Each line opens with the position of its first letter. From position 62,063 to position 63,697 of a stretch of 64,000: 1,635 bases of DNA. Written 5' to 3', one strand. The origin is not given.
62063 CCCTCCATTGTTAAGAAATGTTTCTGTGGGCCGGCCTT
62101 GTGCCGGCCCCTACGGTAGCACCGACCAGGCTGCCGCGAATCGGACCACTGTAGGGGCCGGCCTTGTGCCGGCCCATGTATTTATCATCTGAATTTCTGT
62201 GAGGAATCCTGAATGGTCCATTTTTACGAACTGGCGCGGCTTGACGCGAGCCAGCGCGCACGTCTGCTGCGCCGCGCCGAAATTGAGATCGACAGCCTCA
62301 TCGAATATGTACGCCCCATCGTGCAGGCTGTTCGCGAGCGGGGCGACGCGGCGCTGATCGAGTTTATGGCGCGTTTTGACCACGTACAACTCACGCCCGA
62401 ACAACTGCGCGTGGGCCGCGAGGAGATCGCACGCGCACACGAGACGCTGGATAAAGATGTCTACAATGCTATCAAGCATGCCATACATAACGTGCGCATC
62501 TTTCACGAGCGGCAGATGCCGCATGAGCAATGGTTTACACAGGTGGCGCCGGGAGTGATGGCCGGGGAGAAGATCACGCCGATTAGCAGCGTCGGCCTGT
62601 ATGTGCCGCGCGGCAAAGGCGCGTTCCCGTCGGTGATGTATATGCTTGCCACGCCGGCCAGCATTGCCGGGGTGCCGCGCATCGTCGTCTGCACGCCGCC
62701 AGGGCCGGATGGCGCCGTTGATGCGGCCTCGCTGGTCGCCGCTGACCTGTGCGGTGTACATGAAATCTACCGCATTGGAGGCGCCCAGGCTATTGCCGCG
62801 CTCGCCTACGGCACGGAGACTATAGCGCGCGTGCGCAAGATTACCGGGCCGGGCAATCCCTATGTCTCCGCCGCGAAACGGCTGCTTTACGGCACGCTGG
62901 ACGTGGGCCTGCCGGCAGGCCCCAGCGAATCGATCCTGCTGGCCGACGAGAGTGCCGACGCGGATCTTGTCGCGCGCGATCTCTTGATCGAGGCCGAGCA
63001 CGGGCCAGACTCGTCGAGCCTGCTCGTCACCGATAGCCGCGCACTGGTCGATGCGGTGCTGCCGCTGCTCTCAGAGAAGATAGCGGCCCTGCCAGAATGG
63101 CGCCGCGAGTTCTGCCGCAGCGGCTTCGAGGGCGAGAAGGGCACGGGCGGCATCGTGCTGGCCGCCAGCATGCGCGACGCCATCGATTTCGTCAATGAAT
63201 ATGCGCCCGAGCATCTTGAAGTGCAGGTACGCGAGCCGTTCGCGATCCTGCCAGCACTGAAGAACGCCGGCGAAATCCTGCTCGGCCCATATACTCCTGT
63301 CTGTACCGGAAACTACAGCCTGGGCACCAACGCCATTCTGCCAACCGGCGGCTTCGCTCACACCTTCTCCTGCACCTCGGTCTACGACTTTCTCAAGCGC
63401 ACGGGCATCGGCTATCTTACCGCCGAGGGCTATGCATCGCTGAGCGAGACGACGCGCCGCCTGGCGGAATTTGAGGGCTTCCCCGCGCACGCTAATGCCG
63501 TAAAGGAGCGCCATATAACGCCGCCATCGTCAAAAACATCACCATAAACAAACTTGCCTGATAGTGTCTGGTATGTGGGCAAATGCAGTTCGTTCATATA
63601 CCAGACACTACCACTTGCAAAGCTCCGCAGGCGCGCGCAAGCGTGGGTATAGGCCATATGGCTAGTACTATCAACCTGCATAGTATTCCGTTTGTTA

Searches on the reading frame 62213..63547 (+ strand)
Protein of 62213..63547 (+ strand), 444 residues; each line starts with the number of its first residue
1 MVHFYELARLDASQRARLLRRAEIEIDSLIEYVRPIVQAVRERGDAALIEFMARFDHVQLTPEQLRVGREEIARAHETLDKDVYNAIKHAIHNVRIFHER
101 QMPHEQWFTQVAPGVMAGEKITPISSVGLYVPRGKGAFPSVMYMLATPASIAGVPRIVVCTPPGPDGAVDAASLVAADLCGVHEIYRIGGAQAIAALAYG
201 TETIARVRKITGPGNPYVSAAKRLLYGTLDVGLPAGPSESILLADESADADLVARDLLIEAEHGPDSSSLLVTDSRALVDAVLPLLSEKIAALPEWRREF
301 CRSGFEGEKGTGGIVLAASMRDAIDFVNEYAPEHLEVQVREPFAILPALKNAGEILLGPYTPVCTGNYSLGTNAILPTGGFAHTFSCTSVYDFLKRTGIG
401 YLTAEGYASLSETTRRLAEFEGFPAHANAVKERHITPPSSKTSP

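Call 90: find_encoding_contigs(protein=window:62213-63547:+, flank=10000, max_places=2)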
Protein window:62213-63547:+ (444 aa): 5 contigs read that carry it; 2 places shown.
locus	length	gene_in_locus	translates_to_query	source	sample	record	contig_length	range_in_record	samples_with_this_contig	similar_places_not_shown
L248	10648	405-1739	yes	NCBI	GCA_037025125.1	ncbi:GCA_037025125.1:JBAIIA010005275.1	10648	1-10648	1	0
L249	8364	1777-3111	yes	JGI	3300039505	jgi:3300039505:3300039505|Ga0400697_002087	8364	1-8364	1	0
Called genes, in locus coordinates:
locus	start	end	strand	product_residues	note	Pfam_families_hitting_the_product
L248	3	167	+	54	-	?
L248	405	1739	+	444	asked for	PF00815:Histidinol_dh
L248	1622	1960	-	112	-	-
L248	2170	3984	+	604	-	PF00069:Pkinase, PF07714:PK_Tyr_Ser-Thr, PF13414:TPR_11 (faint), PF13424:TPR_12 (faint), PF13432:TPR_16 (weak), PF14559:TPR_19 (weak), PF00515:TPR_1 (weak), PF07719:TPR_2 (weak), +5 more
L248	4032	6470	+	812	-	PF00481:PP2C, PF13672:PP2C_2, PF07228:SpoIIE (faint)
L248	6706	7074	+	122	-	PF00507:Oxidored_q4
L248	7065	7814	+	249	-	PF00329:Complex1_30kDa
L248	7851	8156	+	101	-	-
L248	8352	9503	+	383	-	PF00346:Complex1_49kDa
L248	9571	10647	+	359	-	?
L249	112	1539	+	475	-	PF00083:Sugar_tr, PF07690:MFS_1, PF12832:MFS_1_like (weak), PF03137:OATP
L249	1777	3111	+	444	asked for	PF00815:Histidinol_dh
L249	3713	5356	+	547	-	PF00069:Pkinase, PF03109:ABC1 (faint), PF07714:PK_Tyr_Ser-Thr, PF12895:ANAPC3 (faint), PF13432:TPR_16 (weak), PF14559:TPR_19 (weak), PF00515:TPR_1 (weak), PF07719:TPR_2 (weak), +7 more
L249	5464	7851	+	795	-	-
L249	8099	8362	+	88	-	?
